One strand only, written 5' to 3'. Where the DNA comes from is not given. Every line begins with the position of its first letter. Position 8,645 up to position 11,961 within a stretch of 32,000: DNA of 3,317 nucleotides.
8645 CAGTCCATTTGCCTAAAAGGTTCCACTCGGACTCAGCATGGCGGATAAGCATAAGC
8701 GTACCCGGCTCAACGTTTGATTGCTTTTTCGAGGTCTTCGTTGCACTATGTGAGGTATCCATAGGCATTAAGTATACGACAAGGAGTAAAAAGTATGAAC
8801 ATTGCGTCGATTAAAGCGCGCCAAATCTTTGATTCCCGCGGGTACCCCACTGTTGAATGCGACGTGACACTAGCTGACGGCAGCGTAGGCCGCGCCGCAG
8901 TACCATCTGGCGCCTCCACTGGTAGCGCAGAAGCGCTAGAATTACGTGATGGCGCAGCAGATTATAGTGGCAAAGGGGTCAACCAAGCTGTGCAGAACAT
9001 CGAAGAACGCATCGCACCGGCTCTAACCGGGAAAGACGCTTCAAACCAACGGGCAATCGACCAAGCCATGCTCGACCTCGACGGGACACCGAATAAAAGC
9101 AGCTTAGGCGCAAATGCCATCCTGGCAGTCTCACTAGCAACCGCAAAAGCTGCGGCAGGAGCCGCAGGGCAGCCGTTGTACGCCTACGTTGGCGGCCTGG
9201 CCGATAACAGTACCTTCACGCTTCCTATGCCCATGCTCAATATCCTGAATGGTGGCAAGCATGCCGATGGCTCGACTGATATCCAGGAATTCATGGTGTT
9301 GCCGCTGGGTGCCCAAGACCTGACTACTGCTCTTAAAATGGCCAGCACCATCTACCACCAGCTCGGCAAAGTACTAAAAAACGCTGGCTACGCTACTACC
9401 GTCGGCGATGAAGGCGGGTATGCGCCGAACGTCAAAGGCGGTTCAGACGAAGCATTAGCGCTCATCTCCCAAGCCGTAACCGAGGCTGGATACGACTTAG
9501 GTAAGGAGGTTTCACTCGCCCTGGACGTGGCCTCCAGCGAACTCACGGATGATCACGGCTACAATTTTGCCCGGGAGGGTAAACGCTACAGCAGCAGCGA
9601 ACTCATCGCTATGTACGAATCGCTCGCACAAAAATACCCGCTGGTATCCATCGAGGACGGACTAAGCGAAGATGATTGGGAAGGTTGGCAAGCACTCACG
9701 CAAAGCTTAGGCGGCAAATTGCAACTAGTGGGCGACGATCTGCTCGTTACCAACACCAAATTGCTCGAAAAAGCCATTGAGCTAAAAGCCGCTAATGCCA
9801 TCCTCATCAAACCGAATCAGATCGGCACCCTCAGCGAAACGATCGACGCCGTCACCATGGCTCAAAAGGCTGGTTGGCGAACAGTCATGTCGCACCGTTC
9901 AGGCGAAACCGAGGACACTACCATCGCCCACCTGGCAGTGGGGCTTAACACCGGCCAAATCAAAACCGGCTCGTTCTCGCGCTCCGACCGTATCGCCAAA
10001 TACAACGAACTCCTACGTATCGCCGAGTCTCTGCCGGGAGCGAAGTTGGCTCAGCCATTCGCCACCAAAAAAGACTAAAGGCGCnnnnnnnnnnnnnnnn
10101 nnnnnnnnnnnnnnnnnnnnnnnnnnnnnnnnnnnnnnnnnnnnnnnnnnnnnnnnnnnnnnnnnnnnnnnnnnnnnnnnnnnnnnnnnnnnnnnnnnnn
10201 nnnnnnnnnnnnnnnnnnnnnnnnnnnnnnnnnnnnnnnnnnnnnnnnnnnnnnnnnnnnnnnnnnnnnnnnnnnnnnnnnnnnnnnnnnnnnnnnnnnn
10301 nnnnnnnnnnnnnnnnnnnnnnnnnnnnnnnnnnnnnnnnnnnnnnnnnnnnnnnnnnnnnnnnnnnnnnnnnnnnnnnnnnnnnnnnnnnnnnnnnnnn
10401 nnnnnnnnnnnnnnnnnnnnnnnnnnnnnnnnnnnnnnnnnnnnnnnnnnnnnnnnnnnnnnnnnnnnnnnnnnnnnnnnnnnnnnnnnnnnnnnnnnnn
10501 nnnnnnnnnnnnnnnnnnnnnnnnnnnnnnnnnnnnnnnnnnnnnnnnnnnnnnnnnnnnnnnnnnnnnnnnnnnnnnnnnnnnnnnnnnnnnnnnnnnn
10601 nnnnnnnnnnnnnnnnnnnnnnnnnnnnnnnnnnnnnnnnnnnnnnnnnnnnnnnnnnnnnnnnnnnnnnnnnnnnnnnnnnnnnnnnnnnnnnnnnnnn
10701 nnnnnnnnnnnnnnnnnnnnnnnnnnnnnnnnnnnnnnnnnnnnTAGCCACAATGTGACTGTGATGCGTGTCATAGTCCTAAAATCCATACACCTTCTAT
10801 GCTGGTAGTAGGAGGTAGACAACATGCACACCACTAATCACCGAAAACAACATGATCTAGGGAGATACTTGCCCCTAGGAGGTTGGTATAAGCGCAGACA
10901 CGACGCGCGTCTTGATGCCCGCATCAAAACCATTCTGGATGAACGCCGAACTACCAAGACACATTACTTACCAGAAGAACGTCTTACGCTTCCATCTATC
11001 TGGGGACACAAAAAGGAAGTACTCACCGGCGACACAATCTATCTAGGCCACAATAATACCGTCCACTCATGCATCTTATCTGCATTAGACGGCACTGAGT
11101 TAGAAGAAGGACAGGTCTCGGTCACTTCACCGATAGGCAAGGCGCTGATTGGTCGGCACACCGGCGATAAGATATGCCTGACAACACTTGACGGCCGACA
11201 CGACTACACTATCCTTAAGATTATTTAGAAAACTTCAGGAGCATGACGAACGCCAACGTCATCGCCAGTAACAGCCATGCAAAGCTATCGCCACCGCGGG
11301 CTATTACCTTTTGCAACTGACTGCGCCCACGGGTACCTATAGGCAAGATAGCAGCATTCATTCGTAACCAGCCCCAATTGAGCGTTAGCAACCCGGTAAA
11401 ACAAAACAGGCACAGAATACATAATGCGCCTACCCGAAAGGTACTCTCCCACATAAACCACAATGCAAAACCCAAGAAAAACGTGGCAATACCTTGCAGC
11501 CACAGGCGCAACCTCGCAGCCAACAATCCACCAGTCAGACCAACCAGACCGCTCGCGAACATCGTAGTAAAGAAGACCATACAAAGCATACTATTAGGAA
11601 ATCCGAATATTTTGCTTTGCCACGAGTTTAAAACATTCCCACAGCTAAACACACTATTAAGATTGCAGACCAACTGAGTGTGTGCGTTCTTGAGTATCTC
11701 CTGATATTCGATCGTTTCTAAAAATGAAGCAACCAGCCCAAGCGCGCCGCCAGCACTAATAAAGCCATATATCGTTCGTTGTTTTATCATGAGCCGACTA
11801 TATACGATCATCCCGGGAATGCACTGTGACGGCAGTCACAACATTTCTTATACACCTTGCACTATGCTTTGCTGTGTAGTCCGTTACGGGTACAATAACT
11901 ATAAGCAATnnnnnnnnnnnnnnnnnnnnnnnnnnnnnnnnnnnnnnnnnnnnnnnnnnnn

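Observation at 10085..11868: Local Crp-type regulon: perfect TGTGA-N6-TCACA box before ackA-xfp and a 9/10 box before the Rnk-like gene, with identical promoter geometry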

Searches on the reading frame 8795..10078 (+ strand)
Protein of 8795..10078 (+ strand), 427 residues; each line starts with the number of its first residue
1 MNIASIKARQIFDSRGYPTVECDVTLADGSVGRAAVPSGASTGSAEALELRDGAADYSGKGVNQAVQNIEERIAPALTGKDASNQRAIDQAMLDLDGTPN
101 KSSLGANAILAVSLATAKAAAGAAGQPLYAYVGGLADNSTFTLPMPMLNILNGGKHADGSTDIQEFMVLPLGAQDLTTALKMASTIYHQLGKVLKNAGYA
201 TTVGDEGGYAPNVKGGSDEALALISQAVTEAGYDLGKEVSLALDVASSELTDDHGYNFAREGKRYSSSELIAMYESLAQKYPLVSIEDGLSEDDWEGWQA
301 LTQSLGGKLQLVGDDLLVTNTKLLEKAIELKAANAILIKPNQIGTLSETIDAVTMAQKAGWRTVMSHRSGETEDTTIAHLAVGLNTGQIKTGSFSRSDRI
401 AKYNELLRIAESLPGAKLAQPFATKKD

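Call 52: search_protein_families(library=pfam, proteins=[window:8795-10078:+])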
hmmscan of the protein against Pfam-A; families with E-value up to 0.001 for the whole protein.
window:8795-10078:+ (427 aa): 4 families
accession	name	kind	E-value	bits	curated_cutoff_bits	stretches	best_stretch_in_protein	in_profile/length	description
PF00113.28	Enolase_C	-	3.9e-114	381.4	21.5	1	141-414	2-282/296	Enolase, C-terminal TIM barrel domain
PF03952.21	Enolase_N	-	2.5e-56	189.9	35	1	3-132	1-131/131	Enolase, N-terminal domain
PF13378.12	MR_MLE_C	-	1.3e-07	32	29.4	1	264-391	54-176/219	Enolase C-terminal domain-like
PF07476.17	MAAL_C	-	5.4e-05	22.9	27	1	301-387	129-217/249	Methylaspartate ammonia-lyase C-terminus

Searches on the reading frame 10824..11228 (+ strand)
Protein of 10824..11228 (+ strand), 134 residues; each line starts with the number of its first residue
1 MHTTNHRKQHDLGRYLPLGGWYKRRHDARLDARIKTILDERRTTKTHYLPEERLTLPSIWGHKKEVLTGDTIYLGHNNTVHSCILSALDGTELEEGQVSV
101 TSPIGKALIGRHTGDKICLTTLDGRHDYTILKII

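Call 3: search_protein_families(library=pfam, proteins=[window:10824-11228:+])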
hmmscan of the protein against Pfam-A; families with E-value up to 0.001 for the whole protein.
window:10824-11228:+ (134 aa): 1 family
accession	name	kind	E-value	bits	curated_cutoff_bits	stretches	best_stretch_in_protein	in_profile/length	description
PF01272.25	GreA_GreB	-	6.3e-10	39.3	26.9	1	89-133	31-75/77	Transcription elongation factor, GreA/GreB, C-term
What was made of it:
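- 10824..11228 (+): Gre-family (Rnk-like) protein, 134 aa, matching only the C-terminal domain. Pfam GreA_GreB C-terminal domain, E = 6e-10 (call 3).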

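Call 32: search_protein_families(library=ncbifam, proteins=[window:10824-11228:+], max_evalue=0.01)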
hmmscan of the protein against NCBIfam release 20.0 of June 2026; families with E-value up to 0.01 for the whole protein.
window:10824-11228:+ (134 aa): 10 families
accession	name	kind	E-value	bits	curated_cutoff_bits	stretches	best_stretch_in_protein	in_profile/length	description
NF001261.0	PRK00226.1-2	equivalog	9.3e-10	38.6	167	1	67-133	86-154/157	transcription elongation factor GreA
TIGR01462.1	greA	subfamily_domain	1.1e-09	38.5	139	1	65-133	80-150/151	transcription elongation factor GreA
NF001264.0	PRK00226.1-5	equivalog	5e-08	32.9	180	1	69-133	89-155/158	transcription elongation factor GreA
NF001263.0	PRK00226.1-4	equivalog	1.2e-07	31.8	145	1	87-133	111-157/160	transcription elongation factor GreA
NF002506.1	PRK01885.1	equivalog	1.9e-06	27.6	188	1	64-133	82-152/156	transcription elongation factor GreB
NF004396.0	PRK05753.1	equivalog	3.3e-06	26.9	109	1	92-131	83-123/137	nucleoside diphosphate kinase regulator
NF001260.0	PRK00226.1-1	equivalog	8.5e-06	25.5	234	1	75-133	99-156/160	transcription elongation factor GreA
TIGR01461.1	greB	equivalog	5.3e-05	23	171.05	1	66-133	84-152/156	transcription elongation factor GreB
NF004548.0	PRK05892.1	equivalog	9.5e-05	22.4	126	1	92-133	111-154/158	nucleoside diphosphate kinase regulator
NF011309.0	PRK14720.1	equivalog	0.00049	18.3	714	1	80-133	848-900/906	transcription elongation factor GreA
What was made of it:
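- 10824..11228 (+): Below the NCBIfam cutoffs for GreA and Rnk (call 32).
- On Rnk (nucleoside diphosphate kinase regulator) / Gre factors: NCBIfam Rnk scores 26.9 bits against 109, and GreA 38.6 bits against 167 (call 32).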

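Call 33: search_solved_structures(query=window:10824-11228:+, max_evalue=0.1, show_alignments=1)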
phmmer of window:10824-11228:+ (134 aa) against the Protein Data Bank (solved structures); distinct sequences matched with E-value up to 0.1: 5.
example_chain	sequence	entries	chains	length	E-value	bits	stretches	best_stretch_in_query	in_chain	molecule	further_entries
2eul_A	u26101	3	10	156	0.0017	21.4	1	96-132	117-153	anti-cleavage anti-GreA transcription factor Gfh1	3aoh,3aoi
2etn_A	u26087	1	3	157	0.0024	21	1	84-132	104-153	anti-cleavage anti-GreA transcription factor Gfh1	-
4wqt_X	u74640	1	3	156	0.0039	20.3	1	97-132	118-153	RNA cleavage stimulating factor (GreA/Gfh1 chimeric protein Gre-C1)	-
2f23_A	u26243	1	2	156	0.0046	20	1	96-132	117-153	Anti-cleavage anti-greA transcription factor gfh1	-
1grj_A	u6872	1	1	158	0.044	16.9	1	89-133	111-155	GREA PROTEIN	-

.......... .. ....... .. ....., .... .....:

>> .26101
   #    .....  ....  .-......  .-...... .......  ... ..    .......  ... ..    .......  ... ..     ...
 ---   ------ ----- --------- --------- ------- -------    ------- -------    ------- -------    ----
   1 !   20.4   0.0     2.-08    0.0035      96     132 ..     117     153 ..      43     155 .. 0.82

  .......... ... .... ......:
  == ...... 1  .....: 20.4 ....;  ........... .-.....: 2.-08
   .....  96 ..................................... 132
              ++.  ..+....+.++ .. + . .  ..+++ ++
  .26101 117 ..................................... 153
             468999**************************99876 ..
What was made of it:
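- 10824..11228 (+): Best match among solved structures is Gfh1 (call 33).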

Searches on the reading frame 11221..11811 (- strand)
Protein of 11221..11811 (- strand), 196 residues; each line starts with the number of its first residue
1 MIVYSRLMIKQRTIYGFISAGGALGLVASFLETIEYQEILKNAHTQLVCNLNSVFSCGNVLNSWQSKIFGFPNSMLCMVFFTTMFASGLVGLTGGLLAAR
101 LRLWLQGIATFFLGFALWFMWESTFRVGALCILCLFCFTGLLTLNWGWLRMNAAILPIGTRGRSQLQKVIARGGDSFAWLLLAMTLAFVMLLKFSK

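Call 3: search_protein_families(library=pfam, proteins=[window:11221-11811:-])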
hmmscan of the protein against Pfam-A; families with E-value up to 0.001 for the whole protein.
window:11221-11811:- (196 aa): 1 family
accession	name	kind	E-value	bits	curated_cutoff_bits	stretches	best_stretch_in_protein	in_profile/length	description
PF07884.19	VKOR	-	2.8e-26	92.7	27.5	1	18-138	3-123/134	Vitamin K epoxide reductase family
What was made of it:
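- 11221..11790 (-): VKOR-family membrane protein; the true start is M8 of the ORF (MIKQRT...). Pfam VKOR, E = 3e-26 (call 3).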

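Call 32: search_protein_families(library=ncbifam, proteins=[window:11221-11790:-], max_evalue=0.01)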
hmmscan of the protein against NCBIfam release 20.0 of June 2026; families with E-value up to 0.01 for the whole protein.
window:11221-11790:- (189 aa): 2 families
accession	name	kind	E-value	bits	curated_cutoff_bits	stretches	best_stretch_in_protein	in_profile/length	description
NF011480.0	PRK14889.1-4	equivalog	4.1e-10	40.2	120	1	14-129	12-114/132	VKOR family protein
NF011479.0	PRK14889.1-2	equivalog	8.9e-05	22.8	264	1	35-132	34-130/145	VKOR family protein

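Call 50: find_related_loci(query=window:11221-11790:-, collection=metagenome_contigs, flank=3000)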
Query window:11221-11790:- (189 aa) in metagenome_contigs; peptide patterns used: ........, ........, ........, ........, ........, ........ (x = any residue, [..] = any of these).
140 stretches matched a pattern; 7 encode a relative of the query (tblastn E <= 1e-3); 7 distinct loci.
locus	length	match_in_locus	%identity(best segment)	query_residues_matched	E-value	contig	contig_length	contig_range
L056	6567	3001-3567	80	1-189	3e-102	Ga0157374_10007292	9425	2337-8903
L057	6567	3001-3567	80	1-189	4e-102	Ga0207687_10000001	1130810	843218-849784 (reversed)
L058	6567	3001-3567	79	1-189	6e-101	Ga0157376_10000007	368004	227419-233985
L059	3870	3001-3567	78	1-189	5e-99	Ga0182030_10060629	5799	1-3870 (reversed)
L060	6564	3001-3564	75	1-188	1e-96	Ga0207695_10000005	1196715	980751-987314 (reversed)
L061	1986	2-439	75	44-189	4e-74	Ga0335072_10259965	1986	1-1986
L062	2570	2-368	84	52-189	2e-50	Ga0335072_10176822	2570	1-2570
